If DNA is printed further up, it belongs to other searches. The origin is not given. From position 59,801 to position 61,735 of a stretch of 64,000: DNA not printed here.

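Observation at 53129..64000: Unclassified RiPP gene cluster: YcaO + E1-like partner + SagB dehydrogenase + LanB dehydratase + RRE-M50 protease + two MerR regulators (cut by window end)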

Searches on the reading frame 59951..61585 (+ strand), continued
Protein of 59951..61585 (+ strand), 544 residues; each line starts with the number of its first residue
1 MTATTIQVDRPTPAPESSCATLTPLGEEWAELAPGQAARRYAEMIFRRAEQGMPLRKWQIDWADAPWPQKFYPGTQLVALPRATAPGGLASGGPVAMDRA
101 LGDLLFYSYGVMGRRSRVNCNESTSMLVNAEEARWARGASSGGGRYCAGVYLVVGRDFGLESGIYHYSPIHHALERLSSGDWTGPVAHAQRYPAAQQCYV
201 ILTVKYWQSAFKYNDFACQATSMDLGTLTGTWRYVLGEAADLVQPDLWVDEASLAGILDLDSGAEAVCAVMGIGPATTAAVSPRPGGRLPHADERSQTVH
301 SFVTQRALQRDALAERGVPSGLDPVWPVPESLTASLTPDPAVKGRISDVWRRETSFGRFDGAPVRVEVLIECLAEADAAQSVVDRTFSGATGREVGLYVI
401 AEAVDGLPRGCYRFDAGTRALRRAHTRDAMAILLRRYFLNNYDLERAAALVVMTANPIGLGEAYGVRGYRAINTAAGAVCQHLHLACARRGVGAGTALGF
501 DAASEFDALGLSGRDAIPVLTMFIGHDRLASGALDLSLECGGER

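Call 33: find_related_loci(query=A1, collection=genome_contigs, flank=10000)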
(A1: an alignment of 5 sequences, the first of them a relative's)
Query A1 (880 aa) in genome_contigs; peptide patterns used: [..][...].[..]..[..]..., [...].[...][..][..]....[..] (x = any residue, [..] = any of these).
172 stretches matched a pattern; 131 encode a relative of the query (tblastn E <= 1e-3); the best 80 are kept; 80 distinct loci.
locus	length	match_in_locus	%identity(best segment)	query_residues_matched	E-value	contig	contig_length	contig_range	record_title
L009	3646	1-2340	92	100-880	0e+0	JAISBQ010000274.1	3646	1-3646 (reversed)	MAG: Bifidobacteriaceae bacterium isolate Gx481_bin29 k119_1902826, whole genome shotgun sequence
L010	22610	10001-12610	57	1-876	0e+0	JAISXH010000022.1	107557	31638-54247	MAG: Bifidobacteriaceae bacterium isolate Nc350_bin167 k119_18873, whole genome shotgun sequence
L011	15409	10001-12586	32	6-874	7e-113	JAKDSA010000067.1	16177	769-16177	MAG: Brevibacterium sp. isolate 84_S71 84_S71_NODE_152_length_16177_cov_86.342389, whole genome shotgun sequence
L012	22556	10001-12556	32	6-869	2e-107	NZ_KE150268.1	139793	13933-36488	Gleimia europaea ACS-120-V-Col10b acsNW-supercont1.3, whole genome shotgun sequence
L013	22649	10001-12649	33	6-879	5e-90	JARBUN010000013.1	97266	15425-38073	MAG: Microbacterium sp. isolate L_E1_T20_C_bin.70 scaffold_1640, whole genome shotgun sequence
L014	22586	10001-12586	30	4-874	2e-88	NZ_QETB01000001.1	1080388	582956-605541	Ancrocorticia populi strain sk1b4 Scaffold1_1, whole genome shotgun sequence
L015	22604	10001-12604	31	4-868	9e-86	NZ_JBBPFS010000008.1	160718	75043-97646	Arthrobacter sp. G119Y2 G119Y2T_Assembled_contig_8, whole genome shotgun sequence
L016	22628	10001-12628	33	6-873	2e-93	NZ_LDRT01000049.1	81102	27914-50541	Microbacterium testaceum strain NS220 contig_49, whole genome shotgun sequence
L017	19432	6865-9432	30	4-869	8e-108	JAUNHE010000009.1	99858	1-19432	MAG: Rothia sp. (in: high G+C Gram-positive bacteria) isolate S28M_Sa_1 NODE_47_length_99858_cov_63.573911, whole genome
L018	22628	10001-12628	30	7-848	1e-62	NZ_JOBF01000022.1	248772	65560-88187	Streptomyces varsoviensis strain NRRL ISP-5346 contig22.1, whole genome shotgun sequence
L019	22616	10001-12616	29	7-848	4e-62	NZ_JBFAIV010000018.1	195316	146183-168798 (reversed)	Streptomyces sp. NPDC050610 NPDC050610_298_C6.ctg-0018, whole genome shotgun sequence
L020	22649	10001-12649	30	5-848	2e-59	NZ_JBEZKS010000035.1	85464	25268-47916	Streptomyces sp. NPDC048383 NPDC048383_59_C8.ctg-0035, whole genome shotgun sequence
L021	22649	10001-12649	30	5-848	2e-59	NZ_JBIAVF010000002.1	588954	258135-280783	Streptomyces sp. NPDC001568 NPDC001568_121_A6.ctg-0002, whole genome shotgun sequence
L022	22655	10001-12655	29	5-848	1e-58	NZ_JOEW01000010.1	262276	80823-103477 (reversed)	Streptomyces lavendulae subsp. lavendulae strain NRRL B-2774 contig10.1, whole genome shotgun sequence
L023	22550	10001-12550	30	7-848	2e-57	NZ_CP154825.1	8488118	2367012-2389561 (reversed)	Actinokineospora auranticolor strain DSM 44650 chromosome, complete genome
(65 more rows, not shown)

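Call 42: search_solved_structures(query=L001:11260-12378:+, max_evalue=10, show_alignments=2)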
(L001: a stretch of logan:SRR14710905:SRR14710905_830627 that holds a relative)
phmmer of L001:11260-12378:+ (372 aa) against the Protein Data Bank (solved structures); distinct sequences matched with E-value up to 10: 7.
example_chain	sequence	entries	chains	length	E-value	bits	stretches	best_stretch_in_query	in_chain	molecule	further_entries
5wa3_A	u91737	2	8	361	0.0042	19.4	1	28-111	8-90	Pyridine synthase TbtD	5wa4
4ney_A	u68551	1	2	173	0.017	17.4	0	52-89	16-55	Engineered protein OR277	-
4nez_A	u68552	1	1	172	0.018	17.4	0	43-88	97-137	Engineered protein OR276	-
1n7e_A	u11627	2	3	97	0.029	16.7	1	158-226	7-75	AMPA receptor interacting protein GRIP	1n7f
9g04_A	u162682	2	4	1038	0.17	14.1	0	30-86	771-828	Thiopeptide-type bacteriocin biosynthesis domain containing protein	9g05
2fn9_A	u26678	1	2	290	1.2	11.3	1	114-188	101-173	ribose ABC transporter, periplasmic ribose-binding protein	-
6w1s_J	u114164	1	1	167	1.5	11.1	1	11-76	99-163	Mediator of RNA polymerase II transcription subunit 15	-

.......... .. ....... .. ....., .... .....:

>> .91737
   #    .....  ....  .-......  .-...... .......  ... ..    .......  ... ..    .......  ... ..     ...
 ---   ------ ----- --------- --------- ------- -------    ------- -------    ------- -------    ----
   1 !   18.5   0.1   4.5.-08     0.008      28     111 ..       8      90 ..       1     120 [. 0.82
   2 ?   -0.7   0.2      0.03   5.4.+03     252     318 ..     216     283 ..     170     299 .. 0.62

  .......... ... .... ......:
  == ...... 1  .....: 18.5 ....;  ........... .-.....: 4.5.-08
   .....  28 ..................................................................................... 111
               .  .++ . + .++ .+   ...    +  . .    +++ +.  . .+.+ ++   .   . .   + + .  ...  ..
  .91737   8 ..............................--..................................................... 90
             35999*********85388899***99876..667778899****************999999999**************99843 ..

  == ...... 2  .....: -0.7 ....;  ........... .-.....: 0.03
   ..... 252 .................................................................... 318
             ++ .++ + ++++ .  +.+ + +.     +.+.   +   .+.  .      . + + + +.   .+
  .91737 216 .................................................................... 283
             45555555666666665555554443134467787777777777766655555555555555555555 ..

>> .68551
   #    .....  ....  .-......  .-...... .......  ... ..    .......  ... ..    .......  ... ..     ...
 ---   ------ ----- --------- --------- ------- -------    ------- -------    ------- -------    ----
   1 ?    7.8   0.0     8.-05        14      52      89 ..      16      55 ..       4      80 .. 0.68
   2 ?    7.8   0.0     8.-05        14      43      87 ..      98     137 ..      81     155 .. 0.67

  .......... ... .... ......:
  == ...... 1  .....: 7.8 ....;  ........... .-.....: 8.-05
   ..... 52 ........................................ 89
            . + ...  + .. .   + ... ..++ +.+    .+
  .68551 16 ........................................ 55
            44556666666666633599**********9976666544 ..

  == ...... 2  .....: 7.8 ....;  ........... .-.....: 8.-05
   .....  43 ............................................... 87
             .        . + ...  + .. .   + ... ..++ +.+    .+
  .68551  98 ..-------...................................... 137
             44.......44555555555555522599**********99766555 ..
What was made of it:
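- Tried and rejected: Uninformative (call 42).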

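Call 43: search_solved_structures(query=L001:8628-11270:+, max_evalue=1)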
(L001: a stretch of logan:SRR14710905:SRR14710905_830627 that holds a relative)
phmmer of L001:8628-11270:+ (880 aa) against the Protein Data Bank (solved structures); distinct sequences matched with E-value up to 1: 2.
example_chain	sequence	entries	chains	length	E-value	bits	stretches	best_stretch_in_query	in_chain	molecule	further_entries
6ec7_A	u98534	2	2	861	6.2e-21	77.6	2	579-808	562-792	Lantibiotic dehydratase domain protein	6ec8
5x09_A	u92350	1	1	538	0.45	11.9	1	235-274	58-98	V-type ATP synthase alpha chain,V-type ATP synthase alpha chain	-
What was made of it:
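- Closest known: Thiopeptide clusters. Same: LanB_N is closest to TbtB (call 43).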

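Call 90: search_solved_structures(query=A5, max_evalue=1, show_alignments=3)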
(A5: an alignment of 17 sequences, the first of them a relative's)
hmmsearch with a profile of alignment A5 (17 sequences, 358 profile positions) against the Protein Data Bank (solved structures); distinct sequences matched with E-value up to 1: 21.
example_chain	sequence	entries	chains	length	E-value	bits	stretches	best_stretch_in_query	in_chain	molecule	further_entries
5wa3_A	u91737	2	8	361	9.7e-14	54.1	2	18-101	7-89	Pyridine synthase TbtD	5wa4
7cww_A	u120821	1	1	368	3.9e-09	39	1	138-296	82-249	TsrE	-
9g04_A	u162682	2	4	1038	1e-07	34.3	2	19-77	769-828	Thiopeptide-type bacteriocin biosynthesis domain containing protein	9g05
5ehk_A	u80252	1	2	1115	7.6e-07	31.4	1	145-183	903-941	Lantibiotic dehydratase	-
4wd9_A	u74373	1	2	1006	0.0015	20.6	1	142-181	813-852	Nisin biosynthesis protein NisB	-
6m7y_A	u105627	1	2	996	0.0027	19.8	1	142-181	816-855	Nisin biosynthesis protein NisB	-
6clz_B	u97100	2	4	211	0.011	17.7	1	211-289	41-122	Apolipoprotein A-I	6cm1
2lem_A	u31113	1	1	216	0.037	16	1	210-292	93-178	Apolipoprotein A-I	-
3tnu_B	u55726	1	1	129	0.051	15.6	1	236-334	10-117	Keratin, type II cytoskeletal 5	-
6jfv_B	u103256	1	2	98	0.085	14.8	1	264-334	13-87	Keratin, type II cytoskeletal 5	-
2n5e_A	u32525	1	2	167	0.15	14.1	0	236-292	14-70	Apolipoprotein A-I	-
6pts_A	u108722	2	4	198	0.17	13.9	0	236-293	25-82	Apolipoprotein A-I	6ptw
1av1_A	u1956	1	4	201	0.17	13.8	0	236-293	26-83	APOLIPOPROTEIN A-I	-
4v6m_A0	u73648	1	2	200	0.17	13.8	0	236-293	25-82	Apolipoprotein A-I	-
2msc_A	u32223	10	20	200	0.18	13.8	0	236-293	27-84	Apolipoprotein A-I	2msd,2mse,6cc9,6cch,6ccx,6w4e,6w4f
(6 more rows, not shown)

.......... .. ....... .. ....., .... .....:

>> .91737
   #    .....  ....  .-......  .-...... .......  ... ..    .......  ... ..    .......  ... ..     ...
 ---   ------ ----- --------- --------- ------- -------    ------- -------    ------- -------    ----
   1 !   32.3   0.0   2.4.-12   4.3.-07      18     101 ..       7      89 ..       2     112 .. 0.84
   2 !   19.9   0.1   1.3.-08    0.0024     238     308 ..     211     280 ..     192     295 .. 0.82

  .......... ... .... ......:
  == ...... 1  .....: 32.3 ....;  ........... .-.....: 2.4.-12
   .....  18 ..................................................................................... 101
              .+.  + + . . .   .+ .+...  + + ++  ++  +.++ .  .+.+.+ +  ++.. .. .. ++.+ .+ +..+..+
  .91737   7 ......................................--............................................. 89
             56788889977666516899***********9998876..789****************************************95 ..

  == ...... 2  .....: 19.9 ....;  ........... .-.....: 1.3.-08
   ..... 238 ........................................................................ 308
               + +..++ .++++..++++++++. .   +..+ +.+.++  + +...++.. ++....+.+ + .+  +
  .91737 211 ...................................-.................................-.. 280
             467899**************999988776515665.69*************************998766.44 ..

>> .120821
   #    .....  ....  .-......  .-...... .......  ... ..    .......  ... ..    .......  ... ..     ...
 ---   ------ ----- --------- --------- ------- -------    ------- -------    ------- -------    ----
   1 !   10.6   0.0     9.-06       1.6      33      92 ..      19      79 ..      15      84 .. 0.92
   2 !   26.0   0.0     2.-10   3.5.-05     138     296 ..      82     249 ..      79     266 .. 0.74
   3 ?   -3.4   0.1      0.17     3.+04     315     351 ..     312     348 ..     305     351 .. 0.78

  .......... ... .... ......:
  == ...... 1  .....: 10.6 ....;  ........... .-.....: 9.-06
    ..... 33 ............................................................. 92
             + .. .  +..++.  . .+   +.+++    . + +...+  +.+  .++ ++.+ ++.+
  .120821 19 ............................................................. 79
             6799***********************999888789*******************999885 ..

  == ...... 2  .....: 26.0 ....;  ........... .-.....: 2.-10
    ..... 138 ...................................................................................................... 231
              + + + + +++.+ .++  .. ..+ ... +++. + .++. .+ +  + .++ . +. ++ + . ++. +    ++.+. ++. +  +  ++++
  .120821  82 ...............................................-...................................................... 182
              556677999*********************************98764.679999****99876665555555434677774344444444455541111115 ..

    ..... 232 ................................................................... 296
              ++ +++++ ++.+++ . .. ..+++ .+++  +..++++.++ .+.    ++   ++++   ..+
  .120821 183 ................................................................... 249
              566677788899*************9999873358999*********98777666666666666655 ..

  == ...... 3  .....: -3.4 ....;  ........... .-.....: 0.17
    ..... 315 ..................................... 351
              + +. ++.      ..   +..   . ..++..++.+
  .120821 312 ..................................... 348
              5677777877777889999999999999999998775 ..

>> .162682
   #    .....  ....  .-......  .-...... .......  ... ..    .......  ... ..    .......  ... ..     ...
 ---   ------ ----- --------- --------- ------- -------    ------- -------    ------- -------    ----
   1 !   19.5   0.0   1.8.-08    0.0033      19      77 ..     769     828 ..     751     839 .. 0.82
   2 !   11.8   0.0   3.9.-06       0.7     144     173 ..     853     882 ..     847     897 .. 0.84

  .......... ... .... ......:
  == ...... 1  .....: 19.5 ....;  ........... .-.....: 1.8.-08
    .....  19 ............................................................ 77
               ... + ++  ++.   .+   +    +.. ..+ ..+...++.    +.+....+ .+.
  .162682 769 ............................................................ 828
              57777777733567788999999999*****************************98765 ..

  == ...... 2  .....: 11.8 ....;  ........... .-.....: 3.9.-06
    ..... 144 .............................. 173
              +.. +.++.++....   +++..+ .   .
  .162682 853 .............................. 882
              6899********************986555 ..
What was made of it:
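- LanB_C's best solved match by E-value is the pyridine synthase TbtD, at 1e-13 (call 90). It keeps the elimination-domain motif shared with NisB and MibB (call 90).
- Tried and rejected: The profile search was needed (call 90).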
